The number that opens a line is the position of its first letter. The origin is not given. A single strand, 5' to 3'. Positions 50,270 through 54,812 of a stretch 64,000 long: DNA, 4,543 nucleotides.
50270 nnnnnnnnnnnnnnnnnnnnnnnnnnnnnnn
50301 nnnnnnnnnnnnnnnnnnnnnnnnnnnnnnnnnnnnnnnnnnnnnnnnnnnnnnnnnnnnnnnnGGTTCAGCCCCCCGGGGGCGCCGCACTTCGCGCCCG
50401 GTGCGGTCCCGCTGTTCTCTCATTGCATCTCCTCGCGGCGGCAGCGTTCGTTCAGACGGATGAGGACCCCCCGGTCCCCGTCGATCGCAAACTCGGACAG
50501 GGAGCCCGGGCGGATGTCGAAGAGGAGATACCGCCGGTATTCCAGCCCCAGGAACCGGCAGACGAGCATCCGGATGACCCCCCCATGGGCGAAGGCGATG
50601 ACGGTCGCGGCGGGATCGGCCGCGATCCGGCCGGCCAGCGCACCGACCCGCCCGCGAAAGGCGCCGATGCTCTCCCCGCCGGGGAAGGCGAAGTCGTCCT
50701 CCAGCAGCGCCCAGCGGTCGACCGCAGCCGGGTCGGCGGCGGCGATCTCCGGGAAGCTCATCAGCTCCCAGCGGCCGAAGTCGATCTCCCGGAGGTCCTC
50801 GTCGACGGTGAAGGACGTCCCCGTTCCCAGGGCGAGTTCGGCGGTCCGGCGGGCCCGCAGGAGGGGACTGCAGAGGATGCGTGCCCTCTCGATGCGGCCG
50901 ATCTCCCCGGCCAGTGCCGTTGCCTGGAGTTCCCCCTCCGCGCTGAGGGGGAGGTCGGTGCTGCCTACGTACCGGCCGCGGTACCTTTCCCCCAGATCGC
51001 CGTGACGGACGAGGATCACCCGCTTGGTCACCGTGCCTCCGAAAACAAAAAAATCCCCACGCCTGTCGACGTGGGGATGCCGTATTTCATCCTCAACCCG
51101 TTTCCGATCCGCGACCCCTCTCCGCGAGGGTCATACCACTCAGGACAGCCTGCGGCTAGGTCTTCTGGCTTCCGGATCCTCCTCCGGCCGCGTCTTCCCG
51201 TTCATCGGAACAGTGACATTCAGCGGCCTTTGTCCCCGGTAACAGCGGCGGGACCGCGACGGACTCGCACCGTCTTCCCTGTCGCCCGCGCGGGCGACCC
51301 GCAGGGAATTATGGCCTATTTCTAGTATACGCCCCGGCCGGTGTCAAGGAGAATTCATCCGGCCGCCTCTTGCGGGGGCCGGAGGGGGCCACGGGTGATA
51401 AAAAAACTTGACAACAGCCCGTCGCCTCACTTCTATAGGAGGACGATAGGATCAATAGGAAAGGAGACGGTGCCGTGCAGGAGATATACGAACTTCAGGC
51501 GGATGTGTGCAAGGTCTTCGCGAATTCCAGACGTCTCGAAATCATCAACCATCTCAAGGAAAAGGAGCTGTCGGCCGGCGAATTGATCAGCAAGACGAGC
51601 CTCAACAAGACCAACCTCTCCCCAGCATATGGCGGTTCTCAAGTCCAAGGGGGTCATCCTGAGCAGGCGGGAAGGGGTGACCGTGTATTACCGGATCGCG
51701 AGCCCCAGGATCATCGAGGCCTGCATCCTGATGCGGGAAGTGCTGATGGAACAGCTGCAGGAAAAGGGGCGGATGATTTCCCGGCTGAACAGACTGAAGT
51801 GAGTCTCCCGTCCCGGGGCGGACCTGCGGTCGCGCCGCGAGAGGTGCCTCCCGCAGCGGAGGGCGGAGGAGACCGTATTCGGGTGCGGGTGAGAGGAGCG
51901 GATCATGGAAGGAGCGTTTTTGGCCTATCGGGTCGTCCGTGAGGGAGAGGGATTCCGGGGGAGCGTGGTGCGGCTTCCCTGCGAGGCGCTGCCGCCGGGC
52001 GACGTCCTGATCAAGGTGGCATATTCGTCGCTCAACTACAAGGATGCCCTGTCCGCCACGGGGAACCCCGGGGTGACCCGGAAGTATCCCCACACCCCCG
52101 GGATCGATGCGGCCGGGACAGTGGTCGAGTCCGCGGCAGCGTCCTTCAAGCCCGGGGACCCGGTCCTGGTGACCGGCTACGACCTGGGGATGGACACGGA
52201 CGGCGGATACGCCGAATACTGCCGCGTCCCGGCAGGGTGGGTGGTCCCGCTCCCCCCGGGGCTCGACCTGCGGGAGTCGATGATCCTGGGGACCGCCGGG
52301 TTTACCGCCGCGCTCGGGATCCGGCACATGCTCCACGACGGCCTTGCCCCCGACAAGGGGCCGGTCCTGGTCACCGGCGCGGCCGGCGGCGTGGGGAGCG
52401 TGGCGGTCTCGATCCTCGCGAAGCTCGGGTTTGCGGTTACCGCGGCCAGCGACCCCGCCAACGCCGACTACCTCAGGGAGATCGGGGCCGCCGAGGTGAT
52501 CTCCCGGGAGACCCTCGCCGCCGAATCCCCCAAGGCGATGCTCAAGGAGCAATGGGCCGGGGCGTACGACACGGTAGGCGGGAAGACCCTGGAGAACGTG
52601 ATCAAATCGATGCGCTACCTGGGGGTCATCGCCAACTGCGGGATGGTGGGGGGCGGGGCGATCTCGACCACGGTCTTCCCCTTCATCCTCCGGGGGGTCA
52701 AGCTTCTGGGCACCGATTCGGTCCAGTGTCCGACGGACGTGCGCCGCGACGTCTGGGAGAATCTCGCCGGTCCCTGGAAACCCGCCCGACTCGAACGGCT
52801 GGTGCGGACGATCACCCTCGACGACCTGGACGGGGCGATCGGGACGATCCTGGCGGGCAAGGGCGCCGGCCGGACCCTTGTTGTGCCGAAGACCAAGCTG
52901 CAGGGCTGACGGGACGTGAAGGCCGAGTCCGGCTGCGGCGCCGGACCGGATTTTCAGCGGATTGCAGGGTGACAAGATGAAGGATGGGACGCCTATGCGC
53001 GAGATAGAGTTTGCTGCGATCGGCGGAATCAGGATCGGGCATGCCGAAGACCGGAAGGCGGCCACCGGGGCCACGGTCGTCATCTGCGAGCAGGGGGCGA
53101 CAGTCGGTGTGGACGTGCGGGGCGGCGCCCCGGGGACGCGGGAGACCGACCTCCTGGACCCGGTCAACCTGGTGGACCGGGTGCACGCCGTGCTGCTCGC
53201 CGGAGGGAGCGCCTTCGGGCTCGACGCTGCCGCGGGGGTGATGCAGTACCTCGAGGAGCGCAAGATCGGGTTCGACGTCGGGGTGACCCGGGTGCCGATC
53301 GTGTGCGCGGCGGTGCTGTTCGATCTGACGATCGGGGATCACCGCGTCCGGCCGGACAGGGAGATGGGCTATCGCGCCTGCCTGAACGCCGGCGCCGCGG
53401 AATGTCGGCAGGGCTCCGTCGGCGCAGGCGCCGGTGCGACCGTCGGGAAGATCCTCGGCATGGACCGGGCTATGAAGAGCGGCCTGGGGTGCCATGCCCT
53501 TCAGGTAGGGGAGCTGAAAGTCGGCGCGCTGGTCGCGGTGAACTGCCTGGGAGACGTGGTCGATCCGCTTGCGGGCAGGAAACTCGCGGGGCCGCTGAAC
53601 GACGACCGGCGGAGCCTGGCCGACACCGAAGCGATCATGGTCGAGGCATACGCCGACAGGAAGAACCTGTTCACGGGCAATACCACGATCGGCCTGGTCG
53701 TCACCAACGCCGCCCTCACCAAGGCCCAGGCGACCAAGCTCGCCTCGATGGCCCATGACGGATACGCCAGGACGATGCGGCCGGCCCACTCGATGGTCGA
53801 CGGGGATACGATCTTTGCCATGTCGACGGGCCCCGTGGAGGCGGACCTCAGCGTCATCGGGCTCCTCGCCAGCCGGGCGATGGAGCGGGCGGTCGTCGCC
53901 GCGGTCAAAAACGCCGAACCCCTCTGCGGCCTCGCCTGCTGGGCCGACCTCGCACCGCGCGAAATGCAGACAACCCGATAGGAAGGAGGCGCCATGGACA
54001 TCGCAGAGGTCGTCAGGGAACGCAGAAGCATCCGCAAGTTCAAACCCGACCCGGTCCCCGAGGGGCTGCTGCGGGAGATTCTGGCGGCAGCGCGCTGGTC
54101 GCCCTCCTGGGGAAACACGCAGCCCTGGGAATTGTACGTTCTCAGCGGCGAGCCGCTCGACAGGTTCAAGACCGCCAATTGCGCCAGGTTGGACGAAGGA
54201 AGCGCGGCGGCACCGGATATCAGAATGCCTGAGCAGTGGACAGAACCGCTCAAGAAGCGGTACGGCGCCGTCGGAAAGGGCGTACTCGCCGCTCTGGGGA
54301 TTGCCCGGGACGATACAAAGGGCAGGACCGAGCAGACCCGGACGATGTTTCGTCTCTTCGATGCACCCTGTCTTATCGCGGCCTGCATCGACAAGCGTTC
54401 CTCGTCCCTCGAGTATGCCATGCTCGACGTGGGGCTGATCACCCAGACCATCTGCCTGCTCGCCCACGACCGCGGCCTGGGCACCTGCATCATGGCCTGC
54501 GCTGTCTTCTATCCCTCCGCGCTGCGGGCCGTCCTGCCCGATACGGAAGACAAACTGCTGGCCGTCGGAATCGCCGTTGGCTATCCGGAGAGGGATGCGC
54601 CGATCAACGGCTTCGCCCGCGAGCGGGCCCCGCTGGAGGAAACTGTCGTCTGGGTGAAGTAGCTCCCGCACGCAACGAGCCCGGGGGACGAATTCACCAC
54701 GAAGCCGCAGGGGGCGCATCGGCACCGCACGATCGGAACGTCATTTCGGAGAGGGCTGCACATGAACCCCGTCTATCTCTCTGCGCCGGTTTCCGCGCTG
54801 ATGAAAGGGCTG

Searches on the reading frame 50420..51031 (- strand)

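Call 46: search_protein_families(library=pfam, proteins=[window:50420-51031:-], max_evalue=0.00001)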
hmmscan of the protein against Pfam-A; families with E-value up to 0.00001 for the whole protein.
window:50420-51031:- (203 aa): 1 family
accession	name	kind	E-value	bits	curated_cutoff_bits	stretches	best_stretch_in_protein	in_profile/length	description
PF00300.27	His_Phos_1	-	6.7e-49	166.6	21.7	1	5-195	1-193/194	Histidine phosphatase superfamily (branch 1)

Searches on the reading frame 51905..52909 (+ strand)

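Call 46: search_protein_families(library=pfam, proteins=[window:51905-52909:+], max_evalue=0.00001)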
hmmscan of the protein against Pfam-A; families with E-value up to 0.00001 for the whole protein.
window:51905-52909:+ (334 aa): 2 families
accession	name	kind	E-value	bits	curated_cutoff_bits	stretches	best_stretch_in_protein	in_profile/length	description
PF08240.17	ADH_N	-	8.2e-17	61.8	23.5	1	31-117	2-103/104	Alcohol dehydrogenase GroES-like domain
PF00107.32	ADH_zinc_N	-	8.4e-15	55.3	31.8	1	162-285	1-125/129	Zinc-binding dehydrogenase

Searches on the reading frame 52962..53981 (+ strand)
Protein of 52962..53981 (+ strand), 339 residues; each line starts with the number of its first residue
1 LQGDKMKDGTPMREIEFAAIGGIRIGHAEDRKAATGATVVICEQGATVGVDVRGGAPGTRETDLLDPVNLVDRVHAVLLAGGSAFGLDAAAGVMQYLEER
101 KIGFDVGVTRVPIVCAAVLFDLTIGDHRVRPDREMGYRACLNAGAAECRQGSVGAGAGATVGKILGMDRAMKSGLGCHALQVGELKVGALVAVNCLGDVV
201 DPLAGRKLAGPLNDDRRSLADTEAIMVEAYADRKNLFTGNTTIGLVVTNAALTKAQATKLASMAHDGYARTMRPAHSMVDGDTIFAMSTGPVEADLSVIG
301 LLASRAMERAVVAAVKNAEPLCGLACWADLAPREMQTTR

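Call 46: search_protein_families(library=pfam, proteins=[window:52962-53981:+], max_evalue=0.00001)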
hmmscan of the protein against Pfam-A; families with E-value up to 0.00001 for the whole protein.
window:52962-53981:+ (339 aa): 1 family
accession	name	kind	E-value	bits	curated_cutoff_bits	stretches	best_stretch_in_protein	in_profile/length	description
PF03576.19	Peptidase_S58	-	2.8e-40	139.1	23.9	1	20-323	6-301/307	Peptidase family S58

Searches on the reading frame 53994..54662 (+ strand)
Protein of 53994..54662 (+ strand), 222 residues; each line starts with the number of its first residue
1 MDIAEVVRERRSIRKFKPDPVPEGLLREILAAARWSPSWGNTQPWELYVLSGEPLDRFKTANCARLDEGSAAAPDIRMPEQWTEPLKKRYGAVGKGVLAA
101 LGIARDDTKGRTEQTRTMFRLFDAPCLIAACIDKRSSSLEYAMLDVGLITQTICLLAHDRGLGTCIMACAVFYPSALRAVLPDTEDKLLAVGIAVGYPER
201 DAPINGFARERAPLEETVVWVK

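Call 46: search_protein_families(library=pfam, proteins=[window:53994-54662:+], max_evalue=0.00001)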
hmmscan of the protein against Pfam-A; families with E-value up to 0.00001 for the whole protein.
window:53994-54662:+ (222 aa): 2 families
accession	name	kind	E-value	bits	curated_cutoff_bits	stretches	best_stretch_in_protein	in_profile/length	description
PF00881.29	Nitroreductase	-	1.8e-31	110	23.5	1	7-197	1-167/167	Nitroreductase family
PF14512.11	TM1586_NiRdase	-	3.6e-10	40.3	27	0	78-216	20-147/215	Putative TM nitroreductase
